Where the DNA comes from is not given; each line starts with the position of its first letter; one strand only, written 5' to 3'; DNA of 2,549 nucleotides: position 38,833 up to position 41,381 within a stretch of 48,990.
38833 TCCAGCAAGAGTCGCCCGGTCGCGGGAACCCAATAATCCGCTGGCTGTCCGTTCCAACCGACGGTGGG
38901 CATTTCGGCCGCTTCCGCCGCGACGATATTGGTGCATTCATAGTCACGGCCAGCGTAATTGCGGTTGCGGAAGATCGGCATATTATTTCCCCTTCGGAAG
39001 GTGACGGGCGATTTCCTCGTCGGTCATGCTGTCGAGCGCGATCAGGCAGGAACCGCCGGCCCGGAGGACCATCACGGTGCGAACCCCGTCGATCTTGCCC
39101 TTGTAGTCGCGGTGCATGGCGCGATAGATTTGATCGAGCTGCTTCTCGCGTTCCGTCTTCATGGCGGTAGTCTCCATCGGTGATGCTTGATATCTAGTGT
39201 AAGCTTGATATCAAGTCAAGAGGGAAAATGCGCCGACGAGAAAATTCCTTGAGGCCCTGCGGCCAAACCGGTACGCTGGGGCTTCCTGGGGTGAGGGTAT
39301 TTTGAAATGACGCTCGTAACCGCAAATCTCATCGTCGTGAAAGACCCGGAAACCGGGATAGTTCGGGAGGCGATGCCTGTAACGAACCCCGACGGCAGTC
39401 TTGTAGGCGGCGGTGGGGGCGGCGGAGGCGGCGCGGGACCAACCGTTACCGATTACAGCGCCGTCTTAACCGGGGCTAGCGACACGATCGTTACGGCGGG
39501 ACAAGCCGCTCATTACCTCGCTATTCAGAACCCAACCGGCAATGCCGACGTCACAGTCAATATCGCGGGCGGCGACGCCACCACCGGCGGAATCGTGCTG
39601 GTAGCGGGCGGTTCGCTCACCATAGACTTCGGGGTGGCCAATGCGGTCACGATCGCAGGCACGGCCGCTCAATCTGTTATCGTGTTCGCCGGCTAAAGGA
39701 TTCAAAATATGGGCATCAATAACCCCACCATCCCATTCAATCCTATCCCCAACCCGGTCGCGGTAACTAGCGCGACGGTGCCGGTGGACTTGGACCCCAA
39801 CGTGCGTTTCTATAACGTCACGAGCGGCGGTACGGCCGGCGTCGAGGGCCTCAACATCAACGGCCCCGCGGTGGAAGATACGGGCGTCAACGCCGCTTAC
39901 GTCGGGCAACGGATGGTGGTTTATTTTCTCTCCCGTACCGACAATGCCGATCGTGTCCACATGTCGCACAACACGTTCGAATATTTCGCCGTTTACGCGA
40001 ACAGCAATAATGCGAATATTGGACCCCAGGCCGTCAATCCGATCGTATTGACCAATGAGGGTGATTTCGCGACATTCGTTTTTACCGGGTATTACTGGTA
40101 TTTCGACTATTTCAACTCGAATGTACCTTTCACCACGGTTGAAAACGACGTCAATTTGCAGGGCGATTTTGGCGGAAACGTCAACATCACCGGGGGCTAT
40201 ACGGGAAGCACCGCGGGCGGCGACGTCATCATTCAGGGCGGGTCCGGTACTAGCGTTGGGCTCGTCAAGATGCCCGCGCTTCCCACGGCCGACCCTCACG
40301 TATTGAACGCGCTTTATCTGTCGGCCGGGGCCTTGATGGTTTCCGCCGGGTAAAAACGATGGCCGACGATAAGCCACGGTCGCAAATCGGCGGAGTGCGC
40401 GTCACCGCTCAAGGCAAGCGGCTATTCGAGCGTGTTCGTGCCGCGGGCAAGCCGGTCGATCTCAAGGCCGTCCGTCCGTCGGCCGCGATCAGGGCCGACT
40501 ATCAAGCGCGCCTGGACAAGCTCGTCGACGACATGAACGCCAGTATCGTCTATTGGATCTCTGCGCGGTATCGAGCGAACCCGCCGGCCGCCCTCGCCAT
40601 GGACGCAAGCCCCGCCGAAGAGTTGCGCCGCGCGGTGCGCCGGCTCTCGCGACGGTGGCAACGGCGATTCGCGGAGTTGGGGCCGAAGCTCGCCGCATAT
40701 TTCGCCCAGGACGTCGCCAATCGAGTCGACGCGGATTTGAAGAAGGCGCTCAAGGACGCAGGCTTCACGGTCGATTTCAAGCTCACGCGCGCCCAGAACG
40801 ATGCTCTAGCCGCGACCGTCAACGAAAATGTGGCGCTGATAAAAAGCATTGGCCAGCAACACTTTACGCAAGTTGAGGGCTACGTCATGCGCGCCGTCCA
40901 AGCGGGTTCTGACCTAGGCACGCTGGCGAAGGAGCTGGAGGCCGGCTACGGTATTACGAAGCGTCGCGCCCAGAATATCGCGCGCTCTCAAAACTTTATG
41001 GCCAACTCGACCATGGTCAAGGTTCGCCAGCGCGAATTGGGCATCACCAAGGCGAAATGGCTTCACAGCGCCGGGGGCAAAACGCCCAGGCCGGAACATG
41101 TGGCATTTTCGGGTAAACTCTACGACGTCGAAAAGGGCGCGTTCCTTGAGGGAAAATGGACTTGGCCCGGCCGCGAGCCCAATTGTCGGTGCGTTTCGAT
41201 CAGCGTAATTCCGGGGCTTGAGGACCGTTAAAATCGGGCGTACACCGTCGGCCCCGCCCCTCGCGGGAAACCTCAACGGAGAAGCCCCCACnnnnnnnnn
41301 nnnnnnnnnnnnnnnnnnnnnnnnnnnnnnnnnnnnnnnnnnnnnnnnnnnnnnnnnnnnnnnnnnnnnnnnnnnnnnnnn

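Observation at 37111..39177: Leftward eight-gene accessory island inserted between the portal and MuF-like genes: candidate anti-defence or host-takeover locus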

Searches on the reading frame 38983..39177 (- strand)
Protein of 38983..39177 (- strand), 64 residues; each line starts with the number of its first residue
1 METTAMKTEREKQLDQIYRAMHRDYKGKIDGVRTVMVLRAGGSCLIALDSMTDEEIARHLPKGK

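Call 6: search_protein_families(library=pfam, max_evalue=1, proteins=[window:38983-39177:-])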
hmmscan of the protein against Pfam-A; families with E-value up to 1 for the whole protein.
window:38983-39177:- (64 aa): 1 family
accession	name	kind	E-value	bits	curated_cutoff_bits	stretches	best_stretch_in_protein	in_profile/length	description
PF23038.1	KOW6_SPT51-2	-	0.15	12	27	1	41-57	27-43/51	Transcription elongation factor SPT5 homolog 1/2, KOW6 domain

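Call 7: search_protein_families(library=phrogs, max_evalue=0.1, proteins=[window:38983-39177:-])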
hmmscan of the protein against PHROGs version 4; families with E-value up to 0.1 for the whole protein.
window:38983-39177:- (64 aa): 0 families

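Call 11: search_protein_families(library=ncbifam, max_evalue=1, proteins=[window:38983-39177:-])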
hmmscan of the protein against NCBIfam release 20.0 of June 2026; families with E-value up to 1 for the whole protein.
window:38983-39177:- (64 aa): 1 family
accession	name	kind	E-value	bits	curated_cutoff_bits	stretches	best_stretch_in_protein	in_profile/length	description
TIGR03636.1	uL23_arch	equivalog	0.14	12.5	94.95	1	9-58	22-72/77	50S ribosomal protein L23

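Call 26: list_cluster_members(proteins=[window:38983-39177:-, window:38778-38981:-, window:38564-38776:-, window:38394-38531:-, window:38086-38397:-, window:37256-37411:-, window:37111-37269:-, window:39307-39696:+, window:39709-40353:+])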
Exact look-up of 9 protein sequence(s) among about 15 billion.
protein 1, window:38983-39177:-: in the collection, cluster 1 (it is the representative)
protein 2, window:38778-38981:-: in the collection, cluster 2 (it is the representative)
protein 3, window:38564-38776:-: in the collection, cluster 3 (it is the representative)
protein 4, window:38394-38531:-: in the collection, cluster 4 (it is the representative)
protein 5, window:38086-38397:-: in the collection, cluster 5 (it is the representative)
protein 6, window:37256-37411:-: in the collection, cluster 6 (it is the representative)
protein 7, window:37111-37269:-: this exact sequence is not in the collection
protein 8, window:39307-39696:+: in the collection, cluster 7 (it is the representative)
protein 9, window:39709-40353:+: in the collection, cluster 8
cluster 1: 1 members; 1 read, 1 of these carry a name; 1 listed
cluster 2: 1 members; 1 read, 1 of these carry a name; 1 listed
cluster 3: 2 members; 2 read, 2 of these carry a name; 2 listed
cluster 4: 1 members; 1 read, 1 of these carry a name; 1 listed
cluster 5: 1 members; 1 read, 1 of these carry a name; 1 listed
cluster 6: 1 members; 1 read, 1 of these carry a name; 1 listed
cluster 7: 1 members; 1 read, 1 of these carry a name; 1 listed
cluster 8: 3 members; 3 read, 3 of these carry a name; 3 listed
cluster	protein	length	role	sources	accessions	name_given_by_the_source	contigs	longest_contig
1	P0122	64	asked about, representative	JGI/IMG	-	hypothetical protein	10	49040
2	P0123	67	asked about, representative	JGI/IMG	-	hypothetical protein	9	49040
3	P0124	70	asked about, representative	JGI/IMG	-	hypothetical protein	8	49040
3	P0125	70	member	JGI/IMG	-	hypothetical protein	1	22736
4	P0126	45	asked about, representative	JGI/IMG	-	hypothetical protein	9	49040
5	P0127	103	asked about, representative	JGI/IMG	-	hypothetical protein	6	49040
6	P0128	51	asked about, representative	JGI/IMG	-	hypothetical protein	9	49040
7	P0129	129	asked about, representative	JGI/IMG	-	hypothetical protein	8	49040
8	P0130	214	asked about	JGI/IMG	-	hypothetical protein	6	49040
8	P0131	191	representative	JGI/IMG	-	hypothetical protein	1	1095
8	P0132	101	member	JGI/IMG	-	hypothetical protein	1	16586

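Call 84: search_dna_similar(query=window:38986-39162:-, collection=phages, mode=protein, max_evalue=1, max_rows=8)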
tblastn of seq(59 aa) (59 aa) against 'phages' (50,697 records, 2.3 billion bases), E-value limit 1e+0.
No match.

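Call 99: search_protein_families(library=padloc, max_evalue=0.1, proteins=[window:38983-39177:-])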
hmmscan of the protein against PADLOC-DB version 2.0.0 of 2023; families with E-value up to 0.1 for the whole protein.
window:38983-39177:- (64 aa): 0 families

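Call 116: find_related_loci(query=window:38983-39162:-, collection=viral_contigs, flank=5000)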
Query window:38983-39162:- (59 aa) in viral_contigs; peptide patterns used: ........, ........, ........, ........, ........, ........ (x = any residue, [..] = any of these).
53 stretches matched a pattern; 2 encode a relative of the query (tblastn E <= 1e-3); 2 distinct loci.
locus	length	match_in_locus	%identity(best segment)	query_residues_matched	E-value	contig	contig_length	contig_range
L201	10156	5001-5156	58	5-57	6e-18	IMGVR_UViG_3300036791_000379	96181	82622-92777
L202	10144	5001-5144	43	7-55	2e-10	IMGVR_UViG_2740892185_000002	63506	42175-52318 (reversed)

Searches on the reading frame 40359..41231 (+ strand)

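Call 9: search_protein_families(library=pfam, max_evalue=0.01, proteins=[window:40359-41231:+])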
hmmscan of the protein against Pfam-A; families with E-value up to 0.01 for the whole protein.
window:40359-41231:+ (290 aa): 1 family
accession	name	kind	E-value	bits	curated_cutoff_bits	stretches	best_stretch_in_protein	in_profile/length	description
PF04233.19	Phage_Mu_F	-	6.2e-12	46.7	29.6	1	171-280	2-111/112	Phage Mu protein F like protein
